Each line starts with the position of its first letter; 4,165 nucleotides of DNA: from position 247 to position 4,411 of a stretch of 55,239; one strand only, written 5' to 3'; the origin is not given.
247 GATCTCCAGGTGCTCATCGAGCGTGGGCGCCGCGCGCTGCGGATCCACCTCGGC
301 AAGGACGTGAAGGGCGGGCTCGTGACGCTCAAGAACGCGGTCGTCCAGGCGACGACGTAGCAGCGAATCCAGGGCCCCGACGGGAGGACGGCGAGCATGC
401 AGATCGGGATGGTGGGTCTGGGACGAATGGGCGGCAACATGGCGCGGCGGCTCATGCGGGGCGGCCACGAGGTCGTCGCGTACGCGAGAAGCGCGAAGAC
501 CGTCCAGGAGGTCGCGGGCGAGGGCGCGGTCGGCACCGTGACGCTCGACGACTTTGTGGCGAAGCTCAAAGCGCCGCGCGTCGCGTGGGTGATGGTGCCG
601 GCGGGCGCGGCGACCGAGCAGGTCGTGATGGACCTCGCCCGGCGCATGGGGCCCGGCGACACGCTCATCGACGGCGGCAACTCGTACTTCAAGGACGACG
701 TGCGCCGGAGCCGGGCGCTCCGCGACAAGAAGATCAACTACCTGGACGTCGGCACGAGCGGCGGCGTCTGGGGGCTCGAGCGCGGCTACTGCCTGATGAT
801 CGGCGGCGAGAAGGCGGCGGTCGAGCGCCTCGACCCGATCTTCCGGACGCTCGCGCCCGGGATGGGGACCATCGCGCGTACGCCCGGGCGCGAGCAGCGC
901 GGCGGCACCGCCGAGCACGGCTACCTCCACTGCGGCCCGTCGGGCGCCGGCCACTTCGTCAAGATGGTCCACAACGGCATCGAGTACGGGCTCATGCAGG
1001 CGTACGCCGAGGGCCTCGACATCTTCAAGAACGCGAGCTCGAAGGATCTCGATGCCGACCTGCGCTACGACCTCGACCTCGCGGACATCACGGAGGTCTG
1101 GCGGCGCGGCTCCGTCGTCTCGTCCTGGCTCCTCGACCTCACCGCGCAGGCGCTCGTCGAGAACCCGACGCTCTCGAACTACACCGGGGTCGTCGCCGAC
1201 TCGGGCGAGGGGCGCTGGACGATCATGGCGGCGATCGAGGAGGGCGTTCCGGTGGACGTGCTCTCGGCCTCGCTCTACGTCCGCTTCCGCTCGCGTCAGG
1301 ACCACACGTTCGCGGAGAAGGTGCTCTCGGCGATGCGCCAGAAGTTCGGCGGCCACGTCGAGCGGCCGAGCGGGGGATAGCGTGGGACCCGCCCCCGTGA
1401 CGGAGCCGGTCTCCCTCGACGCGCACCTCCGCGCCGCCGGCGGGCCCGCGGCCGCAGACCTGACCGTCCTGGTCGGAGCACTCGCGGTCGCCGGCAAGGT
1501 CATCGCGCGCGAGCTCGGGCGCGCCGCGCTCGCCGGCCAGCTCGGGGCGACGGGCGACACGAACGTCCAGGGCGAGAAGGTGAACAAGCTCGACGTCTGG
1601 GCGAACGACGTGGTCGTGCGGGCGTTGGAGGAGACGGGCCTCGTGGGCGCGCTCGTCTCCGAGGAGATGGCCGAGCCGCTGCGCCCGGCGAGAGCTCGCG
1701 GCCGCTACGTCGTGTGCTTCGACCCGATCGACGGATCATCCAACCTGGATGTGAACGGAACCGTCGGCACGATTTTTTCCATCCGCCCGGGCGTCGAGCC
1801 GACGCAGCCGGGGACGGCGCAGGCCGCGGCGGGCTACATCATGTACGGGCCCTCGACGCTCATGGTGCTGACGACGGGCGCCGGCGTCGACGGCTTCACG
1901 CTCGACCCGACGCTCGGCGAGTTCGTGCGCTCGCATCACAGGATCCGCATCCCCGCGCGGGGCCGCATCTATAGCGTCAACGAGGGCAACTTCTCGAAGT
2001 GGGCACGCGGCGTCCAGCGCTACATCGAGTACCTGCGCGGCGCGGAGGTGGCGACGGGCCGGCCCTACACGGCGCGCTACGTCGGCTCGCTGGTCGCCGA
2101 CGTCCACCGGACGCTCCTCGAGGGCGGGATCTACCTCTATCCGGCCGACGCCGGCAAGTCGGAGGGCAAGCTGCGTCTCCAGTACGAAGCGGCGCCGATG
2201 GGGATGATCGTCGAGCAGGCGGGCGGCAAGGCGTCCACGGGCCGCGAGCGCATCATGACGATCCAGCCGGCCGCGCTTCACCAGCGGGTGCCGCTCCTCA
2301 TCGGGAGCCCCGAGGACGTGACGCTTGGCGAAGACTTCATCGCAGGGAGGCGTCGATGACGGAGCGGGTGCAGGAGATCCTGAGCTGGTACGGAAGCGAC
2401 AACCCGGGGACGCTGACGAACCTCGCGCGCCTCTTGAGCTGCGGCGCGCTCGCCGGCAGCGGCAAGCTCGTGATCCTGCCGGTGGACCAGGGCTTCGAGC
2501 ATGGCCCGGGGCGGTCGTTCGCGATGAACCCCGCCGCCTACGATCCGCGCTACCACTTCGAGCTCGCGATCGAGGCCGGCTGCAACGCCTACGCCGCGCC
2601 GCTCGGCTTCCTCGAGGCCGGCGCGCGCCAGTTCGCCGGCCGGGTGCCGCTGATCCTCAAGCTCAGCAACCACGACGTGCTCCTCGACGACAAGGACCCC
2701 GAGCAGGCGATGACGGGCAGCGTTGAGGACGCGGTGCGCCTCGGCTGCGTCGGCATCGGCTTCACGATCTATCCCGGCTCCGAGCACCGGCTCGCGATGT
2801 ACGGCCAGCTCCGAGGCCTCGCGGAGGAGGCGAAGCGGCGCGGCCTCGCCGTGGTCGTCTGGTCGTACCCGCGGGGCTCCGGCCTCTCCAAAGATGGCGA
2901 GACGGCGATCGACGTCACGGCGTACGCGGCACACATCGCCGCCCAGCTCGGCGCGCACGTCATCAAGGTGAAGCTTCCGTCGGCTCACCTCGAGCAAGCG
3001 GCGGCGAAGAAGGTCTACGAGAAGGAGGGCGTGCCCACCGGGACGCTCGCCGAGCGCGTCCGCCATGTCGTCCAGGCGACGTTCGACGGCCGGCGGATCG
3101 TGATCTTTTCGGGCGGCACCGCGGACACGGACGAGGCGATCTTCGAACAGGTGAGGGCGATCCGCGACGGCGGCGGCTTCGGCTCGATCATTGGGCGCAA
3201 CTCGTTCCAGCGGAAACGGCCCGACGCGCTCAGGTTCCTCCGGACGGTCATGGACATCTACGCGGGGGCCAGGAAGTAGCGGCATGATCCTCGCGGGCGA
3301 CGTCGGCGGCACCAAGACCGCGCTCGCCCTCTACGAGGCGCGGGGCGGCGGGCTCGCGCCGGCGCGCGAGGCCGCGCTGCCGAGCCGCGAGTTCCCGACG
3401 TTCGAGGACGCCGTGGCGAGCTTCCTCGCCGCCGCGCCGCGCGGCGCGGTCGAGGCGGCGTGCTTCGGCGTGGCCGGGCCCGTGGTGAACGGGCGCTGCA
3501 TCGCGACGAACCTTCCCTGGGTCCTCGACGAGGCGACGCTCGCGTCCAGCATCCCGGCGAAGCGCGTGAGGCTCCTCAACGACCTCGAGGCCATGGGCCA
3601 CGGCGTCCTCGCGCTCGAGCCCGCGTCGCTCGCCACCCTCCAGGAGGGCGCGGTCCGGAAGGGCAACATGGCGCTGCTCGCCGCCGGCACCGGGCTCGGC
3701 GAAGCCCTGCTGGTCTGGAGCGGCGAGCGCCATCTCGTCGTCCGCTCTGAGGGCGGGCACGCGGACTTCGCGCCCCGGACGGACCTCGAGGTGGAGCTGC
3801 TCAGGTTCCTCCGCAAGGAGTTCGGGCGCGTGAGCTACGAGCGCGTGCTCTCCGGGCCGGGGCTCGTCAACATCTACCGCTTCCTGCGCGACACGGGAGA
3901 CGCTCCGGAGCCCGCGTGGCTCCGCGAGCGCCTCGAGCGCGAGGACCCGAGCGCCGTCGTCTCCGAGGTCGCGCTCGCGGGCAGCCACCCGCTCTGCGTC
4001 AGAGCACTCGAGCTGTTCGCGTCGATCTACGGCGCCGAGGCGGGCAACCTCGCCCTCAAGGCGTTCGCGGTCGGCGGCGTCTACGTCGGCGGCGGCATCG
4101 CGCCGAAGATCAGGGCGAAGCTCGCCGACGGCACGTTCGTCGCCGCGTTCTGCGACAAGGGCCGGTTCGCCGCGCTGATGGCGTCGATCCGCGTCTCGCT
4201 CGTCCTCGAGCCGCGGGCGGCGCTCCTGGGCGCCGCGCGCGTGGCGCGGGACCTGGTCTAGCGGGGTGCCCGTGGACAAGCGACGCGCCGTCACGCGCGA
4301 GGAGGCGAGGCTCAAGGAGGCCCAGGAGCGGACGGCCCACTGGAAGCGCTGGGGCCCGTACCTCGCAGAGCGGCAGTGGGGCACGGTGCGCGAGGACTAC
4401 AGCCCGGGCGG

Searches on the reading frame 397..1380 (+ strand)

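Call 62: search_protein_families(library=pfam, proteins=[window:397-1380:+], max_evalue=0.00001)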
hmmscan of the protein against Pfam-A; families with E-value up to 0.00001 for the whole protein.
window:397-1380:+ (327 aa): 4 families
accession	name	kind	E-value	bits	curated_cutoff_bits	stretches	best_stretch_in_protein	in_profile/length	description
PF03446.21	NAD_binding_2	-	8.6e-40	136.8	21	1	2-153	1-153/161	NAD binding domain of 6-phosphogluconate dehydrogenase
PF00393.24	6PGD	-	7.4e-21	75.2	27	1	185-304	1-120/290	6-phosphogluconate dehydrogenase, C-terminal domain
PF02826.25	2-Hacid_dh_C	-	4.9e-06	26.5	25.1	1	2-116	38-151/178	D-isomer specific 2-hydroxyacid dehydrogenase, NAD binding domain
PF03807.23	F420_oxidored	-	6.4e-06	27.1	21.6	0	2-50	1-51/94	NADP oxidoreductase coenzyme F420-dependent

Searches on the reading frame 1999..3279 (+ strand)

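Call 63: search_protein_families(library=pfam, proteins=[window:1999-3279:+], max_evalue=0.00001)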
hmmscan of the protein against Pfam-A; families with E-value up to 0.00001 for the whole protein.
window:1999-3279:+ (426 aa): 1 family
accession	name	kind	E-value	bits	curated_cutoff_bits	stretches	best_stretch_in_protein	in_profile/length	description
PF01791.15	DeoC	-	4.2e-32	112.1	23.8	1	158-405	2-229/229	DeoC/LacD family aldolase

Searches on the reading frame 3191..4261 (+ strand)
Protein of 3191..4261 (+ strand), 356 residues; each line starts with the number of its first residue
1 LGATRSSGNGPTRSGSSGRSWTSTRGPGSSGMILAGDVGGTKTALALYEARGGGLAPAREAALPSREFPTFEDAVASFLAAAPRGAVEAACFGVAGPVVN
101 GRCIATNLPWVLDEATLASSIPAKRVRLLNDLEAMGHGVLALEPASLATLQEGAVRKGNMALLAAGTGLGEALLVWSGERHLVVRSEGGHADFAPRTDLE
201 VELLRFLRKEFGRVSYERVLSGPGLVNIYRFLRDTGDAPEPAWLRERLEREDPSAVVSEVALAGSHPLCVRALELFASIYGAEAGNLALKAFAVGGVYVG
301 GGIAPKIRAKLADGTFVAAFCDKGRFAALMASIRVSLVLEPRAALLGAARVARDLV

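Call 62: search_protein_families(library=pfam, proteins=[window:3191-4261:+], max_evalue=0.00001)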
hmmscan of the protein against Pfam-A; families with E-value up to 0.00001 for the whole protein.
window:3191-4261:+ (356 aa): 1 family
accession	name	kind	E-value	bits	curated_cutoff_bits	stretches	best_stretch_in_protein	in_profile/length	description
PF02685.22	Glucokinase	-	8.8e-103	344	22.1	1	34-353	1-312/314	Glucokinase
